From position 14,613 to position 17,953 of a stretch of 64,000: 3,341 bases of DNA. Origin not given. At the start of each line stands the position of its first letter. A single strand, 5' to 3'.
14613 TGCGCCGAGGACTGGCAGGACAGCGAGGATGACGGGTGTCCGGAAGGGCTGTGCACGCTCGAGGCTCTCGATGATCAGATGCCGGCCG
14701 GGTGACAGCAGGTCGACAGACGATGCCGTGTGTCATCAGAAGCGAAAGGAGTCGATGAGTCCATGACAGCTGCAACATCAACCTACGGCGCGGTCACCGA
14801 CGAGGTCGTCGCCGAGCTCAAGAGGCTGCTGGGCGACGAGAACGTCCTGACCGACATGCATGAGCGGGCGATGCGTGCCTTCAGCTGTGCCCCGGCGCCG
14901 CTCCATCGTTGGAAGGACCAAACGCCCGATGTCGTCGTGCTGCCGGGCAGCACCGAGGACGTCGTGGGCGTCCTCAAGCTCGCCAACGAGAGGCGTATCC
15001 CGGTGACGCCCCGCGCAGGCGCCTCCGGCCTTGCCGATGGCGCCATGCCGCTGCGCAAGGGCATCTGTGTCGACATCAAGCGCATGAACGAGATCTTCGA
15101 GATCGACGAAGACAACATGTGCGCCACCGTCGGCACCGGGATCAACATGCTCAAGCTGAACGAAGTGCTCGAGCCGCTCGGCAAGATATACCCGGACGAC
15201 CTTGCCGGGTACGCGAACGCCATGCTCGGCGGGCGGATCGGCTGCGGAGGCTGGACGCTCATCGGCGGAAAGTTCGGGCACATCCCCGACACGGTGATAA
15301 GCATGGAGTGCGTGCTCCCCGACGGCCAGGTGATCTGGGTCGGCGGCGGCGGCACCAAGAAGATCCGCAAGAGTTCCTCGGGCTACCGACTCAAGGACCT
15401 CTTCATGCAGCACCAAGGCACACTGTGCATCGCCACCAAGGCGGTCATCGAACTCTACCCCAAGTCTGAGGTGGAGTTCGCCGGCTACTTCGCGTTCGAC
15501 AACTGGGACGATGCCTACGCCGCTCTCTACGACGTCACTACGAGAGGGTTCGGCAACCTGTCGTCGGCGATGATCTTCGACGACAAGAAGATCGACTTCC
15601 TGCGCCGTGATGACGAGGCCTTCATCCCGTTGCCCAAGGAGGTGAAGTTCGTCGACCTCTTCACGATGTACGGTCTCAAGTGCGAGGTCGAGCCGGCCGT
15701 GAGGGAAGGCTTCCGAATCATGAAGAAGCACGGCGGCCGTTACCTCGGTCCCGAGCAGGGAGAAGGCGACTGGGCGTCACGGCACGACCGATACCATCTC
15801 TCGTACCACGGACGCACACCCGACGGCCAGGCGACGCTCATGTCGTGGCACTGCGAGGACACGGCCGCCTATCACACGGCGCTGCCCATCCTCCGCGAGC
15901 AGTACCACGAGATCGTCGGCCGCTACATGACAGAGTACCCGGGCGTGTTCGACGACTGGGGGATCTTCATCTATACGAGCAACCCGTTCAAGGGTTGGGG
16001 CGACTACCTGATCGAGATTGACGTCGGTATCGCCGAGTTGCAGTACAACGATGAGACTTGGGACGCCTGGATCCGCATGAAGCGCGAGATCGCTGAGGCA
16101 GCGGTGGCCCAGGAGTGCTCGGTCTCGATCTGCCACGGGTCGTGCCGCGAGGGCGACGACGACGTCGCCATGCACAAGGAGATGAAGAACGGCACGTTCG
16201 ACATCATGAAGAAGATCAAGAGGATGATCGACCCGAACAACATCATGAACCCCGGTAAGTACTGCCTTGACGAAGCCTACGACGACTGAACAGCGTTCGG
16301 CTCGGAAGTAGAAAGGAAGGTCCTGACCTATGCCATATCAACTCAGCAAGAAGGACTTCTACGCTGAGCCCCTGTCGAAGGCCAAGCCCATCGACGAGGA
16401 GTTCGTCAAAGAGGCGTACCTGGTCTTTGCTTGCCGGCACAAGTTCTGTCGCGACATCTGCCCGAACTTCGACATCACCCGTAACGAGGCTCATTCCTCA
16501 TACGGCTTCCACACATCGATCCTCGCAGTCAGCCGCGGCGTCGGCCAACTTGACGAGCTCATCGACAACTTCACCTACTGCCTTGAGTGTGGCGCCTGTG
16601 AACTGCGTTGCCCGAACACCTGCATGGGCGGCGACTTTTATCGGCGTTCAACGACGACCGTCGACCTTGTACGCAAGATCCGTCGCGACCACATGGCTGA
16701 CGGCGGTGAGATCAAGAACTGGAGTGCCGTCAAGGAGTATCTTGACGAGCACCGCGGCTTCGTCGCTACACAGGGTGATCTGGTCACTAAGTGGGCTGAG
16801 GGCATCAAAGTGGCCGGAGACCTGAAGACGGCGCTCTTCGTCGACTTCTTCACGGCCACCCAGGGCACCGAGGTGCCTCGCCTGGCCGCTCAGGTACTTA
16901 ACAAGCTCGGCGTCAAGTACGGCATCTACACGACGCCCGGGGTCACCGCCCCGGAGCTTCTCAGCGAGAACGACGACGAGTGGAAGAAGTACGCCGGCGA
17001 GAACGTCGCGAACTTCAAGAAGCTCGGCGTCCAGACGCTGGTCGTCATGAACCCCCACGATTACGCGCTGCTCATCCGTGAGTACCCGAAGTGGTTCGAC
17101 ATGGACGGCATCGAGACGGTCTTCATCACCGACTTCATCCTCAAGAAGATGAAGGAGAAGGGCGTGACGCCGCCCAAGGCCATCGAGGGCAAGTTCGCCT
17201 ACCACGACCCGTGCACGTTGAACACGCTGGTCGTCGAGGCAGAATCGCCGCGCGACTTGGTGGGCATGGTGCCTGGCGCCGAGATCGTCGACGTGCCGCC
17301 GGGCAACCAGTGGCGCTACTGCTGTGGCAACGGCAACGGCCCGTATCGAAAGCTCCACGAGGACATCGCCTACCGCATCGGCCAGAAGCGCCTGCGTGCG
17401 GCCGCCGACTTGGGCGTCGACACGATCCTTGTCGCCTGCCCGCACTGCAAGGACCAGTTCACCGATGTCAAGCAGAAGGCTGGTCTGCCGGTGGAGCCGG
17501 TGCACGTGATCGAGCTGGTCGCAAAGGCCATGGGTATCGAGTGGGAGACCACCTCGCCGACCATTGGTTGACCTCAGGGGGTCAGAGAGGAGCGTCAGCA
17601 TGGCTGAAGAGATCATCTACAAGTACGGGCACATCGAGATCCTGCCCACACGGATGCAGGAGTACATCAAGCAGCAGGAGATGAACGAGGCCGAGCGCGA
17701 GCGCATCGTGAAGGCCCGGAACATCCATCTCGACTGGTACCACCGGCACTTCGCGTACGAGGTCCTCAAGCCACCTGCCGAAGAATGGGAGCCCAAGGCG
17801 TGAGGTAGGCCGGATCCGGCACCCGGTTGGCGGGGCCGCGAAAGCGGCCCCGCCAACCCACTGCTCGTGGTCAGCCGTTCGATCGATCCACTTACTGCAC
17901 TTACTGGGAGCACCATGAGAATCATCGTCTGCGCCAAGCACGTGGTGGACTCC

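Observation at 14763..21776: Hybrid GlcD/GlcF-like dehydrogenase plus EtfBA plus fused cytochrome-b/HdrD-like membrane oxidoreductase: a putative substrate-to-quinone ETF chain of unknown substrate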

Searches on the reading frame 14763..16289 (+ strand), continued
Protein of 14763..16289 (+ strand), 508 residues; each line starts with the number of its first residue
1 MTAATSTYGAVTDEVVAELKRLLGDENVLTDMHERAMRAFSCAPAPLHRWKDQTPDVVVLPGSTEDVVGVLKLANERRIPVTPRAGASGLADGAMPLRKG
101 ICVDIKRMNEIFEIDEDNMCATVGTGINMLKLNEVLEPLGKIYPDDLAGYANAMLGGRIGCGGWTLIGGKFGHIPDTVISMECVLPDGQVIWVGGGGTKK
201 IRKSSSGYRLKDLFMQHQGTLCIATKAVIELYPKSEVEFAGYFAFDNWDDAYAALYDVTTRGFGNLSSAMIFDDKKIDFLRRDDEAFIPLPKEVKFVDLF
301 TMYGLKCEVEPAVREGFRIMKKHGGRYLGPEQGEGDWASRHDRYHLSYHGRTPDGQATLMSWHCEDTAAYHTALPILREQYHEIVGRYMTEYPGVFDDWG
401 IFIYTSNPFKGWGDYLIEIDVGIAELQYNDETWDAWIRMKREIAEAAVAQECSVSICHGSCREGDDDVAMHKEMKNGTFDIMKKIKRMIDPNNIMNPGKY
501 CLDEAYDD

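Call 88: search_protein_families(library=pfam, proteins=[L047:1627-4056:-, L047:4408-6720:-, L047:118-1458:+, L047:12073-12870:-, L047:12904-13872:+, L047:13869-14945:-, L047:14939-16039:-, L047:16353-17486:-, L047:17483-19027:-, L047:19808-21226:+], max_evalue=0.00001)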
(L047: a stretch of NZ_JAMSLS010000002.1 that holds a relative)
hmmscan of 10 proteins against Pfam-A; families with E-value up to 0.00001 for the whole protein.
L047:1627-4056:- (809 aa): 3 families
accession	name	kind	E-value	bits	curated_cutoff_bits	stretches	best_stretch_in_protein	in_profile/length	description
PF20256.3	MoCoBD_2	-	1.1e-92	311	27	1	465-740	1-283/283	Molybdopterin cofactor-binding domain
PF02738.23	MoCoBD_1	-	6.3e-83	278.1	27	1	196-438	3-244/244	Molybdopterin cofactor-binding domain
PF01315.27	Ald_Xan_dh_C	-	3.3e-29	101.8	31.3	1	54-178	1-110/110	Aldehyde oxidase and xanthine dehydrogenase, a/b hammerhead domain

L047:4408-6720:- (770 aa): 3 families
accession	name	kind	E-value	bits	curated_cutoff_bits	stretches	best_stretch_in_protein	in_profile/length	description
PF20256.3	MoCoBD_2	-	3.8e-89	299.4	27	1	432-707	1-283/283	Molybdopterin cofactor-binding domain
PF02738.23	MoCoBD_1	-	2.3e-83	279.5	27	1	161-405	1-244/244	Molybdopterin cofactor-binding domain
PF01315.27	Ald_Xan_dh_C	-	7.3e-30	104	31.3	1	21-145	1-110/110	Aldehyde oxidase and xanthine dehydrogenase, a/b hammerhead domain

L047:118-1458:+ (446 aa): 2 families
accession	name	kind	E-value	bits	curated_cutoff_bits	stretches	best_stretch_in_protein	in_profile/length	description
PF07969.17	Amidohydro_3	-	1e-48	167.4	29.7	1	53-414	1-471/472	Amidohydrolase family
PF01979.26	Amidohydro_1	-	6.6e-14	52.3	25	1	64-391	4-320/345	Amidohydrolase family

L047:12073-12870:- (265 aa): 6 families
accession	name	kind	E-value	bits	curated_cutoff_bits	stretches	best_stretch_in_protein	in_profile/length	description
PF08241.18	Methyltransf_11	-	2.2e-25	89.6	21.2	1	41-133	1-94/95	Methyltransferase domain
PF13649.12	Methyltransf_25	-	9.9e-22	77.9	27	1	40-130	1-97/97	Methyltransferase domain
PF13847.12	Methyltransf_31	-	2.3e-18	66.7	27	1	37-153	4-124/145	Methyltransferase domain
PF13489.12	Methyltransf_23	-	1.3e-15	58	27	1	36-164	22-155/164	Methyltransferase domain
PF08242.18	Methyltransf_12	-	4.7e-15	56.6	30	1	41-132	1-98/98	Methyltransferase domain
PF01209.24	Ubie_methyltran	-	1.8e-10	41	20.1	1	32-134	43-151/233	ubiE/COQ5 methyltransferase family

L047:12904-13872:+ (322 aa): 2 families
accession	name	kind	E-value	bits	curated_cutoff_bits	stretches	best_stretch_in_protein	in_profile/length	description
PF00903.31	Glyoxalase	-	7.9e-18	65.4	20.6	2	37-150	3-121/121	Glyoxalase/Bleomycin resistance protein/Dioxygenase superfamily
PF18029.7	Glyoxalase_6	-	9.4e-07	29.9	23.6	0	39-148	2-103/106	Glyoxalase-like domain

L047:13869-14945:- (358 aa): 2 families
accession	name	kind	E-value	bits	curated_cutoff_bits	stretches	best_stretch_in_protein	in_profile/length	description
PF05343.19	Peptidase_M42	-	5e-86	288.8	23.2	1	52-341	1-292/292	M42 glutamyl aminopeptidase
PF01546.33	Peptidase_M20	-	3.5e-12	47.1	24.6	1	170-347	20-205/206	Peptidase family M20/M25/M40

L047:14939-16039:- (366 aa): 2 families
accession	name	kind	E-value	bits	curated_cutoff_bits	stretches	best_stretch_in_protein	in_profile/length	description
PF02826.25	2-Hacid_dh_C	-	1.1e-61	207.8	25.1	1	155-327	1-178/178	D-isomer specific 2-hydroxyacid dehydrogenase, NAD binding domain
PF00389.36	2-Hacid_dh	-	2.2e-31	108.7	24.6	1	58-359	8-134/134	D-isomer specific 2-hydroxyacid dehydrogenase, catalytic domain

L047:16353-17486:- (377 aa): 2 families
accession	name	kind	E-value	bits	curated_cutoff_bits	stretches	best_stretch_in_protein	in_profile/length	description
PF20906.3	S-Me-THD_C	-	4.3e-72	241.9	27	1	171-359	3-190/190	S-Me-THD-like, C-terminal domain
PF06032.18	S-Me-THD_N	-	3.4e-56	190.1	27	1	11-165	2-156/158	S-Me-THD-like, N-terminal domain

L047:17483-19027:- (514 aa): 2 families
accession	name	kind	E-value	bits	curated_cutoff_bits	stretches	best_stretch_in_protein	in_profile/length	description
PF05378.19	Hydant_A_N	-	5.6e-39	134.1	25.2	1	3-171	1-174/176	Hydantoinase/oxoprolinase N-terminal region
PF01968.24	Hydantoinase_A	-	4.1e-29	102.2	22.9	1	192-387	1-205/291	Hydantoinase/oxoprolinase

L047:19808-21226:+ (472 aa): 2 families
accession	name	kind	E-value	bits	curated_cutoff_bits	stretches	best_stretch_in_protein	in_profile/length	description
PF07690.21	MFS_1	-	2.1e-26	93.1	33.4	1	66-432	1-345/347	Major Facilitator Superfamily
PF05977.19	MFS_3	-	3.8e-11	42.6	27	1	58-464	7-390/524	Transmembrane secretion effector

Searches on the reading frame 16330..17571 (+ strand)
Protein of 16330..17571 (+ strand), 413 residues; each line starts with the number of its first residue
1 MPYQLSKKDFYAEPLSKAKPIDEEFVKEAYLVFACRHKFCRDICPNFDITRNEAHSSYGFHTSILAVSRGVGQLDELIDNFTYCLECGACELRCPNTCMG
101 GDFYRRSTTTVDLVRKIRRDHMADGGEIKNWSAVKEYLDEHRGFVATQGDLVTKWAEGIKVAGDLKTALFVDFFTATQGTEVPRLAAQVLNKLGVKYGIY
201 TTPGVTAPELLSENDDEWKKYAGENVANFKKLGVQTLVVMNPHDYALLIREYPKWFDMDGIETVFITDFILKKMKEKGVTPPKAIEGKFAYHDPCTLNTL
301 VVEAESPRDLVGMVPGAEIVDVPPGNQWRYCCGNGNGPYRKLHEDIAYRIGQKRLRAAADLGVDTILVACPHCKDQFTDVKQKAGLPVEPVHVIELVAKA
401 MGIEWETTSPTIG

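Call 6: search_protein_families(library=pfam, proteins=[window:16330-17571:+], max_evalue=0.01)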
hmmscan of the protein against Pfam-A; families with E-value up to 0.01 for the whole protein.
window:16330-17571:+ (413 aa): 4 families
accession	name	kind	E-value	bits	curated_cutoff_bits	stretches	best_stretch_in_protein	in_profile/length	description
PF02754.22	CCG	-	1.5e-16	60.7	20.6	1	290-377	2-84/85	Cysteine-rich domain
PF13534.11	Fer4_17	-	5.1e-05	24.2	22.2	1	35-96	5-58/61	4Fe-4S dicluster domain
PF13183.11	Fer4_8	-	5.4e-05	24.1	27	1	38-96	9-66/68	4Fe-4S dicluster domain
PF12838.12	Fer4_7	-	0.0087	16.9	27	1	38-96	6-50/52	4Fe-4S dicluster domain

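Call 7: search_protein_families(library=ncbifam, proteins=[window:16330-17571:+], max_evalue=0.01)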
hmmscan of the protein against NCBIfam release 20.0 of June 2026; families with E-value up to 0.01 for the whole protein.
window:16330-17571:+ (413 aa): 11 families
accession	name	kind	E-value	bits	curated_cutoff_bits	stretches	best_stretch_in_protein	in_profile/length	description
NF004898.0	PRK06259.1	equivalog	2.2e-22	79.3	385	1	77-399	181-486/488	fumarate reductase (CoM/CoB) subunit TfrB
NF008369.0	PRK11168.1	equivalog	1.2e-17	63.9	278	1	174-401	176-399/401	anaerobic glycerol-3-phosphate dehydrogenase subunit C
NF045670.1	quin_L_LdhH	equivalog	1.5e-15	56.6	800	1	188-398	490-706/706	L-lactate dehydrogenase (quinone) large subunit LdhH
TIGR03379.1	glycerol3P_GlpC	equivalog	5.9e-12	45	279.9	1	217-401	215-396/397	anaerobic glycerol-3-phosphate dehydrogenase subunit GlpC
NF008434.0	PRK11274.1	equivalog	5.6e-10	38.7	333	1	267-401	283-407/409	glycolate oxidase subunit GlcF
NF045724.1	ferredox_TmcB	equivalog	1.3e-08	33.9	735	1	186-401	207-428/430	electron transfer complex ferredoxin TmcB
NF045663.1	diclust_near_Sec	equivalog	3.8e-08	31.9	530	1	273-384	518-625/759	pyridine nucleotide-disulfide oxidoreductase/dicluster-binding protein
NF045796.1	DsrK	equivalog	3.4e-07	29.3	400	1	217-382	245-421/453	sulfate reduction electron transfer complex DsrMKJOP subunit DsrK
TIGR03288.1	CoB_CoM_SS_B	equivalog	4e-07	29.6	345.15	1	255-405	115-271/290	CoB--CoM heterodisulfide reductase subunit B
NF045711.1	sulf_resp_HmcF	equivalog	0.00042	19.2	750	1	270-388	316-436/457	sulfate respiration complex iron-sulfur protein HmcF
NF041780.1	hetero_SS_HdrB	equivalog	0.0051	16.2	450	1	326-381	201-255/304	ferredoxin:CoB-CoM heterodisulfide reductase subunit HdrB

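Call 70: search_solved_structures(query=window:16330-17571:+, max_evalue=0.01, show_alignments=2)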
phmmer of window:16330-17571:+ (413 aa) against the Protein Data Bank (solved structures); distinct sequences matched with E-value up to 0.01: 5.
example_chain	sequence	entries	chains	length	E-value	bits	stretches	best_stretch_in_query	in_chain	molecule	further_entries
9ojn_A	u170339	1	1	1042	5.9e-15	58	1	183-396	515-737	Iron-sulfur-binding reductase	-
9sfi_C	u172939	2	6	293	4.8e-06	28.7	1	315-404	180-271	H(2)/formate:CoB-CoM heterodisulfide,ferredoxin reductase subunit B2 | Heterodisulfide reductase subunit B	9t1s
8rvv_B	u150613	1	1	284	4.8e-05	25.4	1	312-406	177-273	H(2):CoB-CoM heterodisulfide,ferredoxin reductase subunit B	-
8rvu_b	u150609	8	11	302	5.6e-05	25.1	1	312-406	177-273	H(2):CoB-CoM heterodisulfide,ferredoxin reductase subunit B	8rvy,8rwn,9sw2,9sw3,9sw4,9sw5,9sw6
5odc_B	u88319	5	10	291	0.0033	19.3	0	304-404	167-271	Heterodisulfide reductase, subunit B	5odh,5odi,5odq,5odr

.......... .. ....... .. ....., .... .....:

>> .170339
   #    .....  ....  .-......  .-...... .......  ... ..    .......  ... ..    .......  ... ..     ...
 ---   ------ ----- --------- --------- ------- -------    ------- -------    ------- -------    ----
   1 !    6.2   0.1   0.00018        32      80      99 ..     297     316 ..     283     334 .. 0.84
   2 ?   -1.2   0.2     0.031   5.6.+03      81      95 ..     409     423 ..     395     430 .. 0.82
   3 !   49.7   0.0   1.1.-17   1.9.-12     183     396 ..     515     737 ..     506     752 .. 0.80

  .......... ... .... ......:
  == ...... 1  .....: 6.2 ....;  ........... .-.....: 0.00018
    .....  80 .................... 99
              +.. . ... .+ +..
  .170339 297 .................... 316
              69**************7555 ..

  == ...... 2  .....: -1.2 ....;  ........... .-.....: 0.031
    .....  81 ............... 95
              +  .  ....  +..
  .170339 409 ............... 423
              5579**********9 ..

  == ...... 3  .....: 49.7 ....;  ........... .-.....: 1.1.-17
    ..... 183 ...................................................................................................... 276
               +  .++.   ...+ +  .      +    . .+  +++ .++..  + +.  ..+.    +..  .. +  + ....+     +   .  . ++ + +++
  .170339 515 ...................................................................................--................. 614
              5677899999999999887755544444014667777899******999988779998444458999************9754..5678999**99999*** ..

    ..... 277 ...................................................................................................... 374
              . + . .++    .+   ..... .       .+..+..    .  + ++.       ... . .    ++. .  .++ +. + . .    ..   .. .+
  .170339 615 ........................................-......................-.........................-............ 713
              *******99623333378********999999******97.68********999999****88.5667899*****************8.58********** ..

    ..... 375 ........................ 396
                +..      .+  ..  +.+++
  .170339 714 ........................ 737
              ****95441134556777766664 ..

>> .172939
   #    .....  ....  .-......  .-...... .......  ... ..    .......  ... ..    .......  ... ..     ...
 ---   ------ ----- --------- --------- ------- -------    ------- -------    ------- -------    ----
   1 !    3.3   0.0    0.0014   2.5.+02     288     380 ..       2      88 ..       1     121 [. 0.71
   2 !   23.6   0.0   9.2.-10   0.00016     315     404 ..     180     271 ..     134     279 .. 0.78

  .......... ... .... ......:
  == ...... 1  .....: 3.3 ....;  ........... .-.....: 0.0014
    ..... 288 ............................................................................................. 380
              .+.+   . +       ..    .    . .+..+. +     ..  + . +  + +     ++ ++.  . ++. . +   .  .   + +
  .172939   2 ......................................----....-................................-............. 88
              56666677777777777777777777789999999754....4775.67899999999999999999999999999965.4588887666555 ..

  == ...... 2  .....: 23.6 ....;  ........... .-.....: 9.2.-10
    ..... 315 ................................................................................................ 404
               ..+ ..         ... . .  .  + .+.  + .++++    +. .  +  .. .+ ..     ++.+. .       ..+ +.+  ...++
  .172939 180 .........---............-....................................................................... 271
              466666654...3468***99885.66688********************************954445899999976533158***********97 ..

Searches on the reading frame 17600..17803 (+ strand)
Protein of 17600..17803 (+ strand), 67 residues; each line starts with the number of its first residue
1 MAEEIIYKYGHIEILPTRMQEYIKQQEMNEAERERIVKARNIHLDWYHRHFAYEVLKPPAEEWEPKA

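Call 6: search_protein_families(library=pfam, proteins=[window:17600-17803:+], max_evalue=0.01)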
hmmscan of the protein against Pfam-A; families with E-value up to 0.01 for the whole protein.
window:17600-17803:+ (67 aa): 0 families

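Call 7: search_protein_families(library=ncbifam, proteins=[window:17600-17803:+], max_evalue=0.01)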
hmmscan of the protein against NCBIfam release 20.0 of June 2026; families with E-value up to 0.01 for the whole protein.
window:17600-17803:+ (67 aa): 0 families

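Call 58: find_homologous_proteins(query=window:17600-17803:+, max_evalue=0.001)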
Query window:17600-17803:+ (67 aa): 17 proteins with E <= 0.001 among 17 candidates.
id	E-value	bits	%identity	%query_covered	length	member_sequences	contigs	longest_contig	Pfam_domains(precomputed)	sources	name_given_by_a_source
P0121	9.1e-38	145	100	100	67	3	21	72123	-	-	-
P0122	1.6e-37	144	100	100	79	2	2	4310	-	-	-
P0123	1.3e-33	132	87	100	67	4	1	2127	-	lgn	-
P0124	1.2e-32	129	85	100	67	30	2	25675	-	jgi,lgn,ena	-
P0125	5.8e-32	126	82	100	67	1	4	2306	-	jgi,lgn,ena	-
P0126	3.4e-31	124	82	100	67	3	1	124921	-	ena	-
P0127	4.3e-31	124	79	100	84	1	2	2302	-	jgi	jgi:hypothetical protein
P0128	4.9e-31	123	81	100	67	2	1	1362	-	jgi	-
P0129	1.8e-30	122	79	100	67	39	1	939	-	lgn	-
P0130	2.7e-29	118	76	100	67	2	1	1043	-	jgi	jgi:hypothetical protein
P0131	1.6e-27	112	77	97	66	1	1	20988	-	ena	-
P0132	8.8e-27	110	86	84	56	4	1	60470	-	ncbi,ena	-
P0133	1.0e-26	110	81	79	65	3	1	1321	-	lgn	-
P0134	8.6e-25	104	77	96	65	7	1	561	-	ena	-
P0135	1.7e-22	97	90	73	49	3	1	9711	-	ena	-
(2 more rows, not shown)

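Call 69: search_protein_representatives(alignment_id=A2)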
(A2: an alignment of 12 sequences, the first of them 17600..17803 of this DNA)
Query: 12 sequences, 67 profile positions. Proteins with E-value up to 0.001 (for the whole library): 46; up to 1e-10: 10; up to 1e-30: 1. The best 46 are listed.
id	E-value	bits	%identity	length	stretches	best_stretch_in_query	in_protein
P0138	3.3e-37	142.2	-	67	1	1-67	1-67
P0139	1.2e-17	79.6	-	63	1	1-62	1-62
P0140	6.0e-17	77.4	-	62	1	1-60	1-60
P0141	1.5e-15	72.9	-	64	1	1-60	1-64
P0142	4.0e-15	71.5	-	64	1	1-60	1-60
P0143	6.4e-14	67.7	-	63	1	3-62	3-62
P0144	1.2e-13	66.8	-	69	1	1-62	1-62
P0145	1.2e-13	66.7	-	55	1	1-32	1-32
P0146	2.7e-12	62.5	-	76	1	2-62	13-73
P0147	2.9e-12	62.3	-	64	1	1-59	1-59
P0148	1.9e-09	53.3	-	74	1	2-61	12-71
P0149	2.9e-09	52.7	-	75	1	1-61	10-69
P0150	3.0e-09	52.7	-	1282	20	43-59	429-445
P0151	9.5e-09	51.1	-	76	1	5-62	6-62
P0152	2.2e-08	49.9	-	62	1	1-56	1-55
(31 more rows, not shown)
